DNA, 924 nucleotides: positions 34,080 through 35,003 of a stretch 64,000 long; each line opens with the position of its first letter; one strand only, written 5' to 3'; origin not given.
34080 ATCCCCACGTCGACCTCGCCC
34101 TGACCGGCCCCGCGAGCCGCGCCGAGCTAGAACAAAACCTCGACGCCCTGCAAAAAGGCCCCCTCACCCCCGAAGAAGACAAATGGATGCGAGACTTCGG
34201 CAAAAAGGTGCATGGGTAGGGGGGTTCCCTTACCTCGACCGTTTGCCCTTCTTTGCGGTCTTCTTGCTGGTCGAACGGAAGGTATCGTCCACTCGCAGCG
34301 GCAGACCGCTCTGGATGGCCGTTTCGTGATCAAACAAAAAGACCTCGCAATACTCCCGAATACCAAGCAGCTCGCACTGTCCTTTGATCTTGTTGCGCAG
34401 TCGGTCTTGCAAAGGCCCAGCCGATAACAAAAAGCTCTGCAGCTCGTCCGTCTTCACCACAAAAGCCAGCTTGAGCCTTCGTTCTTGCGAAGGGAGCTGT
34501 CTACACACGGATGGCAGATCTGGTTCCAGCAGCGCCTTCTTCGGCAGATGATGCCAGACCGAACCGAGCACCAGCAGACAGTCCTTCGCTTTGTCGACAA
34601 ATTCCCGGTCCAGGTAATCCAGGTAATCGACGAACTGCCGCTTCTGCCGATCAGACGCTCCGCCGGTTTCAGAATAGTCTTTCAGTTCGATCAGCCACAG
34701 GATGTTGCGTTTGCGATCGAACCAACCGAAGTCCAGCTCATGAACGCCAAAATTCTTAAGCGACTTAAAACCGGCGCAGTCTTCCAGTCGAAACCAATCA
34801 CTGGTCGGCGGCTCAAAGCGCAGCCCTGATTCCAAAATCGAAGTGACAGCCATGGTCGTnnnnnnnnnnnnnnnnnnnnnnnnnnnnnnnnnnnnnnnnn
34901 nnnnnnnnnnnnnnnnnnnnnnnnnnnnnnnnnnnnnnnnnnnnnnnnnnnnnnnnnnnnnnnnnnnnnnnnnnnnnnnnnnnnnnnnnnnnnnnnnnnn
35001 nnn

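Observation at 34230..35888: Candidate undescribed two-gene defense module: compact ABC/SMC-type ATPase plus PD-(D/E)xK-like protein in a low-GC islet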

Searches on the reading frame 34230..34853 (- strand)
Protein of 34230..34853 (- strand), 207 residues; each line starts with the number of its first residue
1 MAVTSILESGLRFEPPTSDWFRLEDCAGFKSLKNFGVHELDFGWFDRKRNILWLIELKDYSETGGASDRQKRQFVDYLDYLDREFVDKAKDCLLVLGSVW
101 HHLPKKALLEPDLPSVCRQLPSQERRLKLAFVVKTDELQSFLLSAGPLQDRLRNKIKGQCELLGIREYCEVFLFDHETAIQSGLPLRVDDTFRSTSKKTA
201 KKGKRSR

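Call 3: search_protein_families(library=pfam, proteins=[window:34230-34853:-], max_evalue=1)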
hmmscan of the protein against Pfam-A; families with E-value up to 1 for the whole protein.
window:34230-34853:- (207 aa): 0 families

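Call 4: search_protein_families(library=padloc, proteins=[window:34230-34853:-], max_evalue=1)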
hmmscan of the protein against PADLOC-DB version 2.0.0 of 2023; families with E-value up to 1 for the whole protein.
window:34230-34853:- (207 aa): 4 families
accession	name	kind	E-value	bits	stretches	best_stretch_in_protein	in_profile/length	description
PDLC04224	HEC-02B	-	2.1e-32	110.5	1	5-186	3-175/182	-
PDLC04221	HEC-02B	-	4e-11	41.1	1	2-184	2-168/171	-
PDLC04225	HEC-02B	-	5.5e-08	31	1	5-167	4-157/173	-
PDLC04223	HEC-02B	-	0.0044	15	1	6-107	3-95/168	-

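Call 5: search_protein_families(library=ncbifam, proteins=[window:34230-34853:-], max_evalue=1)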
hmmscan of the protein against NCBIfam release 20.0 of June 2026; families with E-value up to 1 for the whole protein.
window:34230-34853:- (207 aa): 0 families

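Call 11: find_homologous_proteins(query=window:34230-34853:-, max_evalue=0.001)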
Query window:34230-34853:- (207 aa): 14 proteins with E <= 0.001 among 180 candidates.
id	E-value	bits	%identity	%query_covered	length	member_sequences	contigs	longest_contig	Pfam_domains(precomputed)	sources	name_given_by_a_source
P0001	2.5e-136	470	100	100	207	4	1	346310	-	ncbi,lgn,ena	-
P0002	6.6e-112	390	86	100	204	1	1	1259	-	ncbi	-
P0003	4.5e-106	371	82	100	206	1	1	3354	-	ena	-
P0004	5.3e-75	269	64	100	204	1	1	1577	-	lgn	-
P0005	2.5e-69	251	60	92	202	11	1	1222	-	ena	-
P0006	2.2e-68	248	59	99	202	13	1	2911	-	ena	-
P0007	2.9e-68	248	59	99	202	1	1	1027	-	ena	-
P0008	1.4e-64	236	57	99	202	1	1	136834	-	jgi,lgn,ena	-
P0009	1.6e-59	219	57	85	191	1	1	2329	-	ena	-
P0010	1.5e-56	209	54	100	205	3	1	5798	-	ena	-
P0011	1.7e-52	196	50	99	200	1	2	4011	-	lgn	-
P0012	6.3e-52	194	51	99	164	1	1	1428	-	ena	-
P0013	1.4e-28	118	40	96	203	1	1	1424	-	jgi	jgi:hypothetical protein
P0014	1.0e-23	102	40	90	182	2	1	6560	-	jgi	jgi:hypothetical protein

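Call 13: find_encoding_contigs(protein=P0008, flank=10000, max_places=3)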
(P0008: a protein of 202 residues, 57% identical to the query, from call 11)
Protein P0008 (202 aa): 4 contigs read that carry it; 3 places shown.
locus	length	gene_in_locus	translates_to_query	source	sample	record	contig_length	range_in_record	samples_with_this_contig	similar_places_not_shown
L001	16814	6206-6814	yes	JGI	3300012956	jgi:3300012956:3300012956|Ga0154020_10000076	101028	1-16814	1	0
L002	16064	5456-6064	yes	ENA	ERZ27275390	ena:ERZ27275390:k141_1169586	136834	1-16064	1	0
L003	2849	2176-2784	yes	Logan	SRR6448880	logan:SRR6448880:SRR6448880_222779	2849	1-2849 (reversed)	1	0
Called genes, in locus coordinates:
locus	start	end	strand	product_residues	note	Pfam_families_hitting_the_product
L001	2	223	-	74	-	?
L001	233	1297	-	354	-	PF20030:bpMoxR, PF07726:AAA_3, PF07728:AAA_5, PF17863:AAA_lid_2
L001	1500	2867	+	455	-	PF02463:SMC_N (weak), PF13175:AAA_15, PF13476:AAA_23, PF13304:AAA_21, PF13175:AAA_15 (weak)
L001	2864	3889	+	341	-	-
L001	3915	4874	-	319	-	-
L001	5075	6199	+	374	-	PF13175:AAA_15 (weak), PF13304:AAA_21, PF13175:AAA_15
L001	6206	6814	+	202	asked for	-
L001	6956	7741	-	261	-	PF00248:Aldo_ket_red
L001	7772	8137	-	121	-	-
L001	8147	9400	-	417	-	PF00069:Pkinase, PF07714:PK_Tyr_Ser-Thr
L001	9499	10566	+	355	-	PF02089:Palm_thioest (weak)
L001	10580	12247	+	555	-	PF01593:Amino_oxidase (faint), PF00890:FAD_binding_2 (faint), PF01266:DAO (faint), PF03486:HI0933_like (faint), PF07992:Pyr_redox_2 (faint), PF13454:NAD_binding_9 (faint), PF21688:FAD-depend_C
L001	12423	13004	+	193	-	-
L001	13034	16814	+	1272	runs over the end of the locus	-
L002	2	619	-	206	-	?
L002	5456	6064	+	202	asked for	-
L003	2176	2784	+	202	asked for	-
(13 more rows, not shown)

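Call 17: find_encoding_contigs(protein=P0001, flank=3000, max_places=3)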
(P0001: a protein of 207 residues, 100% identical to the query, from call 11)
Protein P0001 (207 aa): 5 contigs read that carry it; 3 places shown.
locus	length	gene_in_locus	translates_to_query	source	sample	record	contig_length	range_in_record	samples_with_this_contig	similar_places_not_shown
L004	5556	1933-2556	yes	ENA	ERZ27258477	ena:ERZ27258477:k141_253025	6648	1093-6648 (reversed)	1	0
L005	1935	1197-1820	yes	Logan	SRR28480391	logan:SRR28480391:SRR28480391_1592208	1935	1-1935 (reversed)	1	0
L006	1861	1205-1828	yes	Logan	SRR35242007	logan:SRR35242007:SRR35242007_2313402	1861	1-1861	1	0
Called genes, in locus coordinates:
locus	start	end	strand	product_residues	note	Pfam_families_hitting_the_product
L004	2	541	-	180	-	?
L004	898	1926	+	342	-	PF02463:SMC_N (faint), PF13175:AAA_15 (weak), PF13304:AAA_21, PF13175:AAA_15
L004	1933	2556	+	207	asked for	-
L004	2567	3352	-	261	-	PF00248:Aldo_ket_red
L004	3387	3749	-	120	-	-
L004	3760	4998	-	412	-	PF00069:Pkinase, PF07714:PK_Tyr_Ser-Thr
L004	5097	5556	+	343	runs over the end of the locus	PF00561:Abhydrolase_1, PF02089:Palm_thioest (weak)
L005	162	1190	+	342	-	PF02463:SMC_N (faint), PF13175:AAA_15 (weak), PF13304:AAA_21, PF13175:AAA_15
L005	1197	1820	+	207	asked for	-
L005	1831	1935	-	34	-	?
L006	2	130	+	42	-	?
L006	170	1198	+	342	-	PF02463:SMC_N (faint), PF13175:AAA_15 (weak), PF13304:AAA_21, PF13175:AAA_15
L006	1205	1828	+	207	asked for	-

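Call 27: predict_structure(alignment_id=A1)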
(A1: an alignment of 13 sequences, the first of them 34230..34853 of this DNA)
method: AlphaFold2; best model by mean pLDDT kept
length: 207 residues; sequences in the alignment: 13
mean_pLDDT: 85.8   pTM: 0.83
mean pLDDT of the five models: 85.8, 85.3, 84.7, 84.1, 82.7
residues with pLDDT >= 90: 135; 70-90: 40; 50-70: 17; < 50: 15
segments of 3 or more residues with pLDDT < 50: 195-207
pLDDT, mean of each block of 10 residues (from residue 1): 78 93 91 89 96 94 59 68 94 96 93 95 97 90 90 96 97 96 92 47 37
secondary structure, 60 per line:
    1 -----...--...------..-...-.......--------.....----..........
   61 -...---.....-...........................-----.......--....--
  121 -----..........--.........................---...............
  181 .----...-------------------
elements in order: E6-8 E11-13 H27-33 E42-46 E51-60 H68-72 H74-100 H106-112 H115-118 E126-135 H138-162 E169-175 H176-181 E186-188

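Call 33: fold_search(model_id=the predicted structure, library=pdb)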
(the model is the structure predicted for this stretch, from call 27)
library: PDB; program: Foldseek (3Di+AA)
matches with E <= 10: 428; with E <= 0.001: 0
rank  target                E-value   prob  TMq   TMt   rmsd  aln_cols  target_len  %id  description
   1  3fg9_B                1.5e-01  0.21  0.17  0.22   5.3        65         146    9  The crystal structure of an universal stress protein UspA family protein from Lactobacillus plantarum WCFS1 (released 2008-12-23)
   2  8vx9_A                1.9e-01  0.13  0.23  0.19  10.6       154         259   13  Structure of HamAB apo complex from the Escherichia coli Hachiman defense system (released 2024-03-13)
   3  3fg9_C                2.9e-01  0.16  0.17  0.22   5.3        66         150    9  The crystal structure of an universal stress protein UspA family protein from Lactobacillus plantarum WCFS1 (released 2008-12-23)
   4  5b3g_B                3.0e-01  0.35  0.29  0.16   8.0       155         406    9  The crystal structure of the heterodimer of SHORT-ROOT and SCARECROW GRAS domains (released 2017-03-01)
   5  5lhm                  3.9e-01  0.20  0.17  0.16   5.6        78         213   14  Crystal Structure of SafC from Myxococcus xanthus apo-Form (released 2017-05-24)
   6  8vxy_A                4.8e-01  0.05  0.17  0.15  13.3       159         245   13  Structure of HamA(E138A,K140A)B-plasmid DNA complex from the Escherichia coli Hachiman defense system (released 2024-03-13)
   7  3age_A                5.8e-01  0.03  0.15  0.09  16.7       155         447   14  Crystal structure of Mglu in its L-glutamate binding form in the presence of 4.3M NaCl (released 2011-04-13)
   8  6hiw_DI               6.2e-01  0.06  0.18  0.11  15.1       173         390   14  Cryo-EM structure of the Trypanosoma brucei mitochondrial ribosome - This entry contains the complete small mitoribos (released 2018-09-26)
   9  3ab7_A                7.5e-01  0.15  0.18  0.16   4.1        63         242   21  Crystal Structure of the Hypothetical Tandem-type Universal Stress Protein TTHA0350 from Thermus thermophilus HB8 (released 2010-12-15)
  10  6aw9_A                8.0e-01  0.20  0.19  0.18   5.7        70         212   13  2.55A resolution structure of SAH bound catechol O-methyltransferase (COMT) L136M from Nannospalax galili (released 2018-09-12)
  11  5log_A                8.0e-01  0.10  0.15  0.14   8.0        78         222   17  Crystal Structure of SafC from Myxococcus xanthus bound to SAM (released 2017-06-21)
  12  5log_B                9.1e-01  0.18  0.18  0.17   5.1        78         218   13  Crystal Structure of SafC from Myxococcus xanthus bound to SAM (released 2017-06-21)
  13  8xpo_L                9.1e-01  0.03  0.12  0.03  17.2       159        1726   12  Cryo-EM structure of Lassa virus RdRP elongation complex with the NTP form of compound HNC-1664 bound in the active si (released 2024-12-04)
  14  3ab7_B                9.7e-01  0.13  0.18  0.16   4.1        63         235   21  Crystal Structure of the Hypothetical Tandem-type Universal Stress Protein TTHA0350 from Thermus thermophilus HB8 (released 2010-12-15)
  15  6l54_B                9.7e-01  0.04  0.17  0.10  12.7       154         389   12  Structure of SMG189 (released 2020-04-15)
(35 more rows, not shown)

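Call 34: search_protein_representatives(alignment_id=A1)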
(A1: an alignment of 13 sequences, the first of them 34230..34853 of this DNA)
Query: 13 sequences, 204 profile positions. Proteins with E-value up to 0.001 (for the whole library): 279; up to 1e-10: 173; up to 1e-30: 26. The best 150 are listed.
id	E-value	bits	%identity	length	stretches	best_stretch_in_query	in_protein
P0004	7.3e-94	329.5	-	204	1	1-204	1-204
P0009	6.9e-86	303.4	-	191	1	15-204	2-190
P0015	2.4e-77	275.5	-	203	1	1-197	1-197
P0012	5.6e-73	261.3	-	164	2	80-202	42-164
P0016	9.3e-49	182.2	-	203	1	7-202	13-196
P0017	5.2e-46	173.2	-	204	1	5-190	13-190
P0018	2.2e-45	171.2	-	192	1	6-201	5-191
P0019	2.1e-43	164.7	-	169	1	34-188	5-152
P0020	4.6e-42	160.3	-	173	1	6-184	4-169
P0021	8.6e-42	159.4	-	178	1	5-185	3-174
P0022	1.7e-41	158.5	-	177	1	4-185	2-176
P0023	1.1e-39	152.6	-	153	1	14-173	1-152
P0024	1.2e-38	149.1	-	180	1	6-184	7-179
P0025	2.8e-38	148.0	-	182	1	4-185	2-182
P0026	1.5e-36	142.3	-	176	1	5-184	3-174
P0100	1.4e-17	80.3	-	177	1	5-186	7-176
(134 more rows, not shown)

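Call 38: find_related_loci(query=A1, collection=genome_contigs, flank=8000)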
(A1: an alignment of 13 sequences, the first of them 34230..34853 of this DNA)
Query A1 (207 aa) in genome_contigs; peptide patterns used: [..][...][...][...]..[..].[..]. (x = any residue, [..] = any of these).
55 stretches matched a pattern; 5 encode a relative of the query (tblastn E <= 1e-3); 5 distinct loci.
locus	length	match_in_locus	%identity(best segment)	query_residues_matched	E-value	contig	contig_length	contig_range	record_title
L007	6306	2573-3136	36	6-205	6e-35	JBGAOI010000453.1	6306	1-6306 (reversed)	MAG: Polyangium sp. isolate MAG_MBR_AS.73 MBRAS-73_NODE_453_length_6306_cov_3.056028, whole genome shotgun sequence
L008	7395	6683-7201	39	6-190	1e-32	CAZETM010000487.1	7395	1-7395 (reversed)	MAG TPA_asm: uncultured Polyangium sp. isolate binchicken_co186_95 genome assembly, contig: NODE_14060_length_7395_cov_6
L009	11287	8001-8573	36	5-207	4e-31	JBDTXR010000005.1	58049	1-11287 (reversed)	MAG: Byssovorax sp. isolate cluster4_bin.120 NODE_425_length_58049_cov_15.260423, whole genome shotgun sequence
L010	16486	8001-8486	38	36-205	2e-30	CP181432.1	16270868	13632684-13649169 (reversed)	Sorangium sp. So ce1128 chromosome, complete genome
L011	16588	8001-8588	32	7-207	2e-28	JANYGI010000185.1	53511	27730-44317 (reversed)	MAG: Byssovorax sp. isolate 341R_metabinner_12 341R_k141_469061, whole genome shotgun sequence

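Call 40: find_encoding_contigs(protein=P0020, flank=8000, max_places=3)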
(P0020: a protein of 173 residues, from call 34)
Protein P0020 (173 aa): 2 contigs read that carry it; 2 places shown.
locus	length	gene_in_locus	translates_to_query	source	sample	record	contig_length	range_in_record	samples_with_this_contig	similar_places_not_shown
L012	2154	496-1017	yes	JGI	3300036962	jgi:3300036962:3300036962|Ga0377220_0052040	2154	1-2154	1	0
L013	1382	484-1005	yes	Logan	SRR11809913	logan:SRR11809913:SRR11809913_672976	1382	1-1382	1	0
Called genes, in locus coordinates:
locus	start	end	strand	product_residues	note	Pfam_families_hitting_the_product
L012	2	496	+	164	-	?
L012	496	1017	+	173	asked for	-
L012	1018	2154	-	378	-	?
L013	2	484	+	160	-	?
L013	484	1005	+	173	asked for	-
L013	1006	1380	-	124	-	?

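Call 41: find_encoding_contigs(protein=P0100, flank=8000, max_places=3)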
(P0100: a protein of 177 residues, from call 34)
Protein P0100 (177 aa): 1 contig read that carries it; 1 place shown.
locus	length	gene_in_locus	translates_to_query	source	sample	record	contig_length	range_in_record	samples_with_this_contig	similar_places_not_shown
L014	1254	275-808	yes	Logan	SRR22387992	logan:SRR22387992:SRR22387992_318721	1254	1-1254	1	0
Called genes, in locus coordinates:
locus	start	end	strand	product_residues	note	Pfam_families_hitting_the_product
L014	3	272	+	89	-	?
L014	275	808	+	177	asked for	-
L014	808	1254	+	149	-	?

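Call 42: search_dna_similar(query=window:34230-34853:-, collection=plasmids, mode=protein, max_evalue=0.001, max_rows=20)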
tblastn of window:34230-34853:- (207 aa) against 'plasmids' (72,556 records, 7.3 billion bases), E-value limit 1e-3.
Records with a match: 2; places in all: 2; records where one place covers at least 80% of the query: 2.
Best place of each record, by identity: <60% 2.
By first word of the organism name: Pseudanabaena 1; Polaromonas 1.
By predicted mobility (MOB-suite, as given by PLSDB): conjugative 2.
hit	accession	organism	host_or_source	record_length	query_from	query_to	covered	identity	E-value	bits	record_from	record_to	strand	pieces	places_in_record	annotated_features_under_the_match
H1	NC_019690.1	Pseudanabaena sp. PCC 7367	-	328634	8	186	86%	33.0%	2e-20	96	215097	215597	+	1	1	hypothetical protein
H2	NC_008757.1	Polaromonas naphthalenivorans CJ2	-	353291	2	176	85%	27.2%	5e-9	62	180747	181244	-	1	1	hypothetical protein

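Call 43: search_dna_similar(query=window:34230-34853:-, collection=phages, mode=protein, max_evalue=0.001, max_rows=20)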
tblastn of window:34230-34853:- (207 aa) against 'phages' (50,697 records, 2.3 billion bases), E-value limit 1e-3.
No match.

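Call 44: get_annotated_region(hit=H1, flank=10000)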
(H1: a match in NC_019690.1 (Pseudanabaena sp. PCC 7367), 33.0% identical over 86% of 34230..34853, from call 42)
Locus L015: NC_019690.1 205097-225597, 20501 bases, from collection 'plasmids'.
description: Pseudanabaena sp. PCC 7367 plasmid pPSE7367.01, complete sequence
organism: Pseudanabaena sp. PCC 7367 (NCBI taxid 82654)
taxonomy: Bacteria; Cyanobacteriota; Cyanophyceae; Pseudanabaenales; Pseudanabaenaceae; Pseudanabaena; Pseudanabaena sp. PCC 7367
host: -; source: -; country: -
typing (MOB-suite, as given by PLSDB): conjugative; replicon rep_cluster_1271; relaxase MOBQ; mating-pair formation MPF_T
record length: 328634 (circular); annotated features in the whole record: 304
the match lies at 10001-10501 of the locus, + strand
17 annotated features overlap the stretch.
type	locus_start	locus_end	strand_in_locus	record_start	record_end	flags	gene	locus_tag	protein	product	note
CDS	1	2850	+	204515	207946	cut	-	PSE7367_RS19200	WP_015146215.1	hypothetical protein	-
CDS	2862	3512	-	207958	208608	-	-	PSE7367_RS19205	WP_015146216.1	Uma2 family endonuclease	-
CDS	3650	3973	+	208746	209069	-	-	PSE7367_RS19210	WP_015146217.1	hypothetical protein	-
CDS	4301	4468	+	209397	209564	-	-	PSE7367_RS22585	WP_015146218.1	hypothetical protein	-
CDS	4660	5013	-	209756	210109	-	-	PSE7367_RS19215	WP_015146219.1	hypothetical protein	-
CDS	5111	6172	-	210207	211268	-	-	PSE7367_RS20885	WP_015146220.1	hypothetical protein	-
CDS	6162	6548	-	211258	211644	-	-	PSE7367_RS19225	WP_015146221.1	hypothetical protein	-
CDS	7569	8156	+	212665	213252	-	-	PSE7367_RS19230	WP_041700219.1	helix-turn-helix transcriptional regulator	-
CDS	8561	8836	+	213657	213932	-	-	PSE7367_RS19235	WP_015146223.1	hypothetical protein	-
CDS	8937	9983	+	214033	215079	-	-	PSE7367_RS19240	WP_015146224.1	AAA family ATPase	-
CDS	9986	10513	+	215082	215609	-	-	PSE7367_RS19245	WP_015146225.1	hypothetical protein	-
CDS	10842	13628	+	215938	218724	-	-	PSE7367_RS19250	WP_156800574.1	PAS domain S-box protein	-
CDS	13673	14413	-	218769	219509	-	-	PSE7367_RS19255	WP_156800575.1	hypothetical protein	-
CDS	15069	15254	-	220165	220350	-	-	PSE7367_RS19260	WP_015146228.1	hypothetical protein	-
CDS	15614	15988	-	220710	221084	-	-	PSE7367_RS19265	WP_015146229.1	hypothetical protein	-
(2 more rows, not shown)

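Call 45: get_annotated_region(hit=H2, flank=10000)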
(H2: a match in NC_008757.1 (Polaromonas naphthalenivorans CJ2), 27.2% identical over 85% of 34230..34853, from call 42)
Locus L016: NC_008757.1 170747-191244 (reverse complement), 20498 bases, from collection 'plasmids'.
description: Polaromonas naphthalenivorans CJ2 plasmid pPNAP01, complete sequence
organism: Polaromonas naphthalenivorans CJ2 (NCBI taxid 365044)
taxonomy: Bacteria; Pseudomonadota; Betaproteobacteria; Burkholderiales; Comamonadaceae; Polaromonas; Polaromonas naphthalenivorans; Polaromonas naphthalenivorans CJ2
host: -; source: -; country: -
typing (MOB-suite, as given by PLSDB): conjugative; replicon IncP; relaxase MOBH; mating-pair formation MPF_T
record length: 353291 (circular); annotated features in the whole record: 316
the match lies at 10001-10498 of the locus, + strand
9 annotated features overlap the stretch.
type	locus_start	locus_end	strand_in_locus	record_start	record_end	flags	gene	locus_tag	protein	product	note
CDS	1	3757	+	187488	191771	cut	pglW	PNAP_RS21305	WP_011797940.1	BREX system serine/threonine kinase PglW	-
CDS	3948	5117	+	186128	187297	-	-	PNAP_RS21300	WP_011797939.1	ATPase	-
CDS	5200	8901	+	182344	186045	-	pglX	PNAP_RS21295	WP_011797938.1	BREX-2 system adenine-specific DNA-methyltransferase PglX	-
CDS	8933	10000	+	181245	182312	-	-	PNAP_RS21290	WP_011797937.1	ATP-binding protein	-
CDS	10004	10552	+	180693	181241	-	-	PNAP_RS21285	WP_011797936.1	hypothetical protein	-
CDS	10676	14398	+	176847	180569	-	-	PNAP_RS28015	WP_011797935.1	hypothetical protein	-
CDS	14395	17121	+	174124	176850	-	pglZ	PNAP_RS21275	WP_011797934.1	BREX-2 system phosphatase PglZ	-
CDS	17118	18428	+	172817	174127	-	brxD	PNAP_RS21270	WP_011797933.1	BREX system ATP-binding protein BrxD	-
CDS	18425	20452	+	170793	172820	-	-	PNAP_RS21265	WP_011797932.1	DEAD/DEAH box helicase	-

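Call 50: search_solved_structures(query=A2, max_evalue=10, show_alignments=2)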
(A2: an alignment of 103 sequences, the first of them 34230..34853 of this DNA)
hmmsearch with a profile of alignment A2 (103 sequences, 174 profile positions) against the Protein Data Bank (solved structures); distinct sequences matched with E-value up to 10: 0.
